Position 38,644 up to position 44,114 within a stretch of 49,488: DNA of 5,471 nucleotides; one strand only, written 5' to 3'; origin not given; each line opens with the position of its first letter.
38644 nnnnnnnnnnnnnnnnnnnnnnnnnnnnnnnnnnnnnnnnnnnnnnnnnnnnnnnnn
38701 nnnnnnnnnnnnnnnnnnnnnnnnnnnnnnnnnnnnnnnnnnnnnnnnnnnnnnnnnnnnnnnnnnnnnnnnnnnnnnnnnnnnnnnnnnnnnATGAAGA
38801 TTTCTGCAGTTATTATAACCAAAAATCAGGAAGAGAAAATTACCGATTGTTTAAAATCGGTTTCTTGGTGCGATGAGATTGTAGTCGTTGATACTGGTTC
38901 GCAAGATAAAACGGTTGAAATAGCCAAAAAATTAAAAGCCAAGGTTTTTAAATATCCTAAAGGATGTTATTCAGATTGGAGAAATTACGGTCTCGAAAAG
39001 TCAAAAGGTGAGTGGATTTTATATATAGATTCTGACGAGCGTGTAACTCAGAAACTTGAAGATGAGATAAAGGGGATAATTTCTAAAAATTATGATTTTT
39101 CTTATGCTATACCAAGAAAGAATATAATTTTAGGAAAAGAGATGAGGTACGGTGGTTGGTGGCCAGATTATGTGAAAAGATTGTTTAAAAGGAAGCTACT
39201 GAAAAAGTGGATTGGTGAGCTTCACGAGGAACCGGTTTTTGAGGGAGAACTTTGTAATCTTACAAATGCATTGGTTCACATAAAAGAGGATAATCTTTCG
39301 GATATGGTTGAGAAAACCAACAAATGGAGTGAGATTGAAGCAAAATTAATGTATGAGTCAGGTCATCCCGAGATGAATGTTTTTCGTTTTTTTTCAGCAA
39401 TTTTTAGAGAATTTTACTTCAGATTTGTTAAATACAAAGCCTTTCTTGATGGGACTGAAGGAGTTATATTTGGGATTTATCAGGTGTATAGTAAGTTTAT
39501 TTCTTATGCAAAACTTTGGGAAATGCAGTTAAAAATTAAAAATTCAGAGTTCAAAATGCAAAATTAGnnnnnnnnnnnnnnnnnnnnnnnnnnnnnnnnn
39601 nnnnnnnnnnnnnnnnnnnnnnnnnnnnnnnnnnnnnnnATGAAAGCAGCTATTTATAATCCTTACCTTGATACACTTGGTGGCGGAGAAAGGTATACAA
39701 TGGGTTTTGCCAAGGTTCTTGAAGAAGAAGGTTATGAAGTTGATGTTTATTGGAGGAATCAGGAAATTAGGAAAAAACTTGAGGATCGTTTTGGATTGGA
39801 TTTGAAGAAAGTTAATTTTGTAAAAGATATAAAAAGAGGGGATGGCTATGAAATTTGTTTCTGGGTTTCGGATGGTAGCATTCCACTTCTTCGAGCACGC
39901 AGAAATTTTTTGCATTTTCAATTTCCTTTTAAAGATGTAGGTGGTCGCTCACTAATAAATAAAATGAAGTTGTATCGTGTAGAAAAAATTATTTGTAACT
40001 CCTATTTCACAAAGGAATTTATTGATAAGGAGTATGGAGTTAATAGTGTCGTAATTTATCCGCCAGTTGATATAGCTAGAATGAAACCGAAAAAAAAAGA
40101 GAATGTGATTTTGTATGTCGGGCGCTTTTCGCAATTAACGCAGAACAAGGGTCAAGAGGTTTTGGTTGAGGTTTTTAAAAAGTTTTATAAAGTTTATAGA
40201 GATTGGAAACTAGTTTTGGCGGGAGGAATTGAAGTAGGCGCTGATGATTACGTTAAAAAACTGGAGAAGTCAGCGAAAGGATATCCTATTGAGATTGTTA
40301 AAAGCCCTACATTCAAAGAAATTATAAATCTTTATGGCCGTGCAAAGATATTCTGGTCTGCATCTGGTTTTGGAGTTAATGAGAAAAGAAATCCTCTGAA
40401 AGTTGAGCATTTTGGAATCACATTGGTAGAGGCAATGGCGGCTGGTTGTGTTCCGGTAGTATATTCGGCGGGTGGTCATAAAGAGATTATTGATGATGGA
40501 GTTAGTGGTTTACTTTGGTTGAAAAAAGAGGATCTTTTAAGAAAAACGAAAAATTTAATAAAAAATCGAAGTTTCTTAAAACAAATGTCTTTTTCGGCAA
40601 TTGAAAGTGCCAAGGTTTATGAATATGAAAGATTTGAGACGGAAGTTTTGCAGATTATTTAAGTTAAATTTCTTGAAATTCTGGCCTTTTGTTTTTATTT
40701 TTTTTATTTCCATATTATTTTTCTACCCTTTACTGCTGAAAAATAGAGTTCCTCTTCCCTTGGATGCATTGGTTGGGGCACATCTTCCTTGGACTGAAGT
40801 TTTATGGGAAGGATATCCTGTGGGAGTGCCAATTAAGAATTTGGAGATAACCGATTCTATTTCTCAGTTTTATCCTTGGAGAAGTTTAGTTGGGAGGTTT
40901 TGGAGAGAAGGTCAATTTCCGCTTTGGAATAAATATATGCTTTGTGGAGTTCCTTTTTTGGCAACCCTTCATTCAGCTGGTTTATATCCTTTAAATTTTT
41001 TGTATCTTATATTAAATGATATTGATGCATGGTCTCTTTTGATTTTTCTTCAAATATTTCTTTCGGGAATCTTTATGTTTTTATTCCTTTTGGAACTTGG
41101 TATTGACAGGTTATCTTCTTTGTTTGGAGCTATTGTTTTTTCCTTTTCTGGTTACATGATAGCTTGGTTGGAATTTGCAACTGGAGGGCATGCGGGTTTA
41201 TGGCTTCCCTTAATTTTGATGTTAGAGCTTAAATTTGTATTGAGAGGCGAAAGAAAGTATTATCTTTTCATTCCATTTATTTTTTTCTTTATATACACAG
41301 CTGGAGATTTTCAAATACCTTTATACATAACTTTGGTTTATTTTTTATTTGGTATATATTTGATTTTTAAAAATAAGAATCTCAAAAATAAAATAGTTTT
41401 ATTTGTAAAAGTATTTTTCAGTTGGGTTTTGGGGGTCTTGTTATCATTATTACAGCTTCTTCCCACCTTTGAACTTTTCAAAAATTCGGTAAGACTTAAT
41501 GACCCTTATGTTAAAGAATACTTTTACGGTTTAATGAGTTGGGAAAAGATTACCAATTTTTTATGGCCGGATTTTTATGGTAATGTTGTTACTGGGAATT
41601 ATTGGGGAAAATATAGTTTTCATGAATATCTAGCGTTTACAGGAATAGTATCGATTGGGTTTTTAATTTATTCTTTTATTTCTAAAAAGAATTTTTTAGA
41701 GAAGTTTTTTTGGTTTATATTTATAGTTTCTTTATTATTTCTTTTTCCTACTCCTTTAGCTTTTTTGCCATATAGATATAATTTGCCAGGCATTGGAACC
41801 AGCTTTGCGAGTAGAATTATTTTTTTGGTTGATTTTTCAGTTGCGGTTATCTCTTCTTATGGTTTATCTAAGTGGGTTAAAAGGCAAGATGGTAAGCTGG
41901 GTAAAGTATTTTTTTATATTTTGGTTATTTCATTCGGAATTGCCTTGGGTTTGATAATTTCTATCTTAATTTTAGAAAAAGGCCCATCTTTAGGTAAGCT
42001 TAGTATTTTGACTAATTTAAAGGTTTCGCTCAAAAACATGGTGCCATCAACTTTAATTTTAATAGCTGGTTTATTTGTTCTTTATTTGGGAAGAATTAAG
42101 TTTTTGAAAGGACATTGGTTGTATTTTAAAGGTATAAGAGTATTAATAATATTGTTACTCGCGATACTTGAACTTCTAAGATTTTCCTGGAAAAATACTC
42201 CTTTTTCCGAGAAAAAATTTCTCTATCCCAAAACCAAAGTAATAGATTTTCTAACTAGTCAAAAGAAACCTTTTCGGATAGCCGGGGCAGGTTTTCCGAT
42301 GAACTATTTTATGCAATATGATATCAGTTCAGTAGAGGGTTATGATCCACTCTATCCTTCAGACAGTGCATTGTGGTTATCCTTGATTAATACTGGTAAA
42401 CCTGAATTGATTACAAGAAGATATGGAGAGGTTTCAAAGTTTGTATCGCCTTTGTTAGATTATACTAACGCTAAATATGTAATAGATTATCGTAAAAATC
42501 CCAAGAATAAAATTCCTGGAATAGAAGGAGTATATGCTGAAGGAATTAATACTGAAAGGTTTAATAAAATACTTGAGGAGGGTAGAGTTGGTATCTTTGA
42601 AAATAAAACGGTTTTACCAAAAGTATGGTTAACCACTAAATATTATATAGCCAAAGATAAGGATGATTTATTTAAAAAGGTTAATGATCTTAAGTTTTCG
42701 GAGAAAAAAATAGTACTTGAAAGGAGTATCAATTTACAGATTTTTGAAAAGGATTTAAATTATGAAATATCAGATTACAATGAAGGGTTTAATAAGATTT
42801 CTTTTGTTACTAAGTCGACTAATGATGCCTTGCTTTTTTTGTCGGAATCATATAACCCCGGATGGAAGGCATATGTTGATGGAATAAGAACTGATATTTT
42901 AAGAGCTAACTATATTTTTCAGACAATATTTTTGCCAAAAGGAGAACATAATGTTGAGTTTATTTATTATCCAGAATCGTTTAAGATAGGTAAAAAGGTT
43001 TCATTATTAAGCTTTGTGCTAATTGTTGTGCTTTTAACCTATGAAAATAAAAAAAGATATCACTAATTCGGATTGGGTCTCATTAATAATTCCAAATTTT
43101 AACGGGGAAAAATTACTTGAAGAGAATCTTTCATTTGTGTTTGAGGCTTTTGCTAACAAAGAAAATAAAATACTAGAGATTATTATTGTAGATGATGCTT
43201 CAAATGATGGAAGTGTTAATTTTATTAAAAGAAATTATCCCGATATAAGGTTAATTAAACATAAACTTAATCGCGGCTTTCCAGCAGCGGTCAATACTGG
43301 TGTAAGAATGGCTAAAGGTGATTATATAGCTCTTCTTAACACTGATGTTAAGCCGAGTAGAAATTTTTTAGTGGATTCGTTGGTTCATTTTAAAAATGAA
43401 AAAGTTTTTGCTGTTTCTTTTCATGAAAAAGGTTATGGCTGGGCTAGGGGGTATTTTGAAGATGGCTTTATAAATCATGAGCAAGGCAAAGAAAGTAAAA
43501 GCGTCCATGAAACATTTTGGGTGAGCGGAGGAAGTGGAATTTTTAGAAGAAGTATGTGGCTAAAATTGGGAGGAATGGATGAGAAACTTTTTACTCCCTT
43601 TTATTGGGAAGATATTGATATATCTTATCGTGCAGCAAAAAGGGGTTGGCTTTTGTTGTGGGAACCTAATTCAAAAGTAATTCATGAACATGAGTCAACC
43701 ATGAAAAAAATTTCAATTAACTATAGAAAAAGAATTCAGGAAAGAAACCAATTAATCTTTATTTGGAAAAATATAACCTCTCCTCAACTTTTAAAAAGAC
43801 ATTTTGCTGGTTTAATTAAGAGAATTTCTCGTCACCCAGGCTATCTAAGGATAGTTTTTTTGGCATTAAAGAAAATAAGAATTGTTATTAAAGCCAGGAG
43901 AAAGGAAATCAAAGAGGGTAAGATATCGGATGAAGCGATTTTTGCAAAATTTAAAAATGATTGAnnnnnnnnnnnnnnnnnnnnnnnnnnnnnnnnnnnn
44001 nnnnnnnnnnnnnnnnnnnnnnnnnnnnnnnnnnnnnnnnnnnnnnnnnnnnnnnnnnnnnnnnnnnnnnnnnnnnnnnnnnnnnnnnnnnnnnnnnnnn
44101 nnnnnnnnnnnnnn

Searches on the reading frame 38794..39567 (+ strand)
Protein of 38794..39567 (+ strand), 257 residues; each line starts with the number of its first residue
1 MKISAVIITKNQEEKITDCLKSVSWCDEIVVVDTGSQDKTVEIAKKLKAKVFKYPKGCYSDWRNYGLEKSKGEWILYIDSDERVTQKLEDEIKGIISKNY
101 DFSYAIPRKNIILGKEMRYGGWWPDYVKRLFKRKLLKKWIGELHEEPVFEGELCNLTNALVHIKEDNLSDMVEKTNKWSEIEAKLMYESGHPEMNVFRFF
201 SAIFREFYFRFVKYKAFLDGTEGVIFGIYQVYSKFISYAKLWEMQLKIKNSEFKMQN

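Call 8: search_protein_families(library=pfam, proteins=[window:38794-39567:+], max_evalue=0.001)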
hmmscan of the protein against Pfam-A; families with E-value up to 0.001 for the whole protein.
window:38794-39567:+ (257 aa): 3 families
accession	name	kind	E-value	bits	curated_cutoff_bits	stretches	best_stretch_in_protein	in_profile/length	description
PF00535.33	Glycos_transf_2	-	6.8e-18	65.6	23.3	1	4-127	1-138/168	Glycosyl transferase family 2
PF10111.15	Glyco_tranf_2_2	-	9.5e-05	22.4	27.3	1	5-97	2-108/276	Glycosyltransferase like family 2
PF13704.12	Glyco_tranf_2_4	-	0.00018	22.3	27.5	1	26-84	19-84/98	Glycosyl transferase family 2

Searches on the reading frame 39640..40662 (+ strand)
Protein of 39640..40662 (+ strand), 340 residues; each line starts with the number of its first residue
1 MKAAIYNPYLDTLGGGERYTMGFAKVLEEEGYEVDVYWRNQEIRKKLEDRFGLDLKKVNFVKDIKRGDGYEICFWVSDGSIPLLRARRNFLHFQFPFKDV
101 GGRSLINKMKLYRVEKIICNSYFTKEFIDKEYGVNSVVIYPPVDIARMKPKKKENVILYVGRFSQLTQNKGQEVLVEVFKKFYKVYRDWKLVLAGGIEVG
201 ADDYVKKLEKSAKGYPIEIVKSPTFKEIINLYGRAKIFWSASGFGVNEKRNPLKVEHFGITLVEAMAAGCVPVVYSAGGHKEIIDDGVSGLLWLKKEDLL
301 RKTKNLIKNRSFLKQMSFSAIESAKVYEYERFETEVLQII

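Call 8: search_protein_families(library=pfam, proteins=[window:39640-40662:+], max_evalue=0.001)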
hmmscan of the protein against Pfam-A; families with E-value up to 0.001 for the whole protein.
window:39640-40662:+ (340 aa): 3 families
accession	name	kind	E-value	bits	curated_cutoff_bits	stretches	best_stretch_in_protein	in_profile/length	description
PF00534.26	Glycos_transf_1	-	1.8e-25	89.9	26.4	1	149-317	10-166/172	Glycosyl transferases group 1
PF13692.12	Glyco_trans_1_4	-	9.6e-18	65.2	27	1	155-309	2-142/142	Glycosyl transferases group 1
PF13439.12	Glyco_transf_4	-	7e-10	39.6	28.5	1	14-147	2-170/170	Glycosyltransferase Family 4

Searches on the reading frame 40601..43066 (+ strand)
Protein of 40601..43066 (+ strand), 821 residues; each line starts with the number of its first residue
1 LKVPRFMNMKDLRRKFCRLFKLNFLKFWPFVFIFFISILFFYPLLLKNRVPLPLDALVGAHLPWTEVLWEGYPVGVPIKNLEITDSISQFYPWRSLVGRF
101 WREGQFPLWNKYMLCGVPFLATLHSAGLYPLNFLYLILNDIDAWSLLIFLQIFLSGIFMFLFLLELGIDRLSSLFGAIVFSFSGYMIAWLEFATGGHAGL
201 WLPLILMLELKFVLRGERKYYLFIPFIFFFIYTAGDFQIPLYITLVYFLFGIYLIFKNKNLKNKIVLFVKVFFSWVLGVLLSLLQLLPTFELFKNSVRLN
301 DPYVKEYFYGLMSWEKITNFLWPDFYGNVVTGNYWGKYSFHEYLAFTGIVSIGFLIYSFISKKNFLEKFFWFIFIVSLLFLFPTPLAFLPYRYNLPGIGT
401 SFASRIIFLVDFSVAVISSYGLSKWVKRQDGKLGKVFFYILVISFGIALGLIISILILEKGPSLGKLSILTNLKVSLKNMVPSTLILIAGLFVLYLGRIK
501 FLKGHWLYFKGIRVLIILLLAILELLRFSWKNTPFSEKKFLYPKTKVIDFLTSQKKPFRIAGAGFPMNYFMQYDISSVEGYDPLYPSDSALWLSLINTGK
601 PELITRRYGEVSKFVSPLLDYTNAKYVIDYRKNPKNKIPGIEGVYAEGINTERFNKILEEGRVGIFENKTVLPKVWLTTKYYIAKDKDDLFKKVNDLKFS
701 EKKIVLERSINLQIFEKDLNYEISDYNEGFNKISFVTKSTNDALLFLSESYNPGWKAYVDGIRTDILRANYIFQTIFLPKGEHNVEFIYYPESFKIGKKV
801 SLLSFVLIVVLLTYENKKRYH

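Call 8: search_protein_families(library=pfam, proteins=[window:40601-43066:+], max_evalue=0.001)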
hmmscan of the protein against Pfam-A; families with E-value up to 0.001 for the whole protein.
window:40601-43066:+ (821 aa): 1 family
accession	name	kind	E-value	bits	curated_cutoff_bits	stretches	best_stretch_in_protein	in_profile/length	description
PF09586.16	YfhO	-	1.6e-16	60.3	28.5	1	731-800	764-834/835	Bacterial membrane protein YfhO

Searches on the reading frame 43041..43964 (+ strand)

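Call 8: search_protein_families(library=pfam, proteins=[window:43041-43964:+], max_evalue=0.001)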
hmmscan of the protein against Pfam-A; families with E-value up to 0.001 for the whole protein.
window:43041-43964:+ (307 aa): 4 families
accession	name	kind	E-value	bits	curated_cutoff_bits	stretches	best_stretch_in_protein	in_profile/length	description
PF00535.33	Glycos_transf_2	-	1.6e-22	80.6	23.3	1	14-169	1-161/168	Glycosyl transferase family 2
PF13641.12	Glyco_tranf_2_3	-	1.7e-12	48.3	27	1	13-224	3-220/230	Glycosyltransferase like family 2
PF10111.15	Glyco_tranf_2_2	-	2.3e-06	27.7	27.3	0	14-103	1-92/276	Glycosyltransferase like family 2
PF13632.12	Glyco_trans_2_3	-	0.00014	22.2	27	1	96-224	2-132/198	Glycosyl transferase family group 2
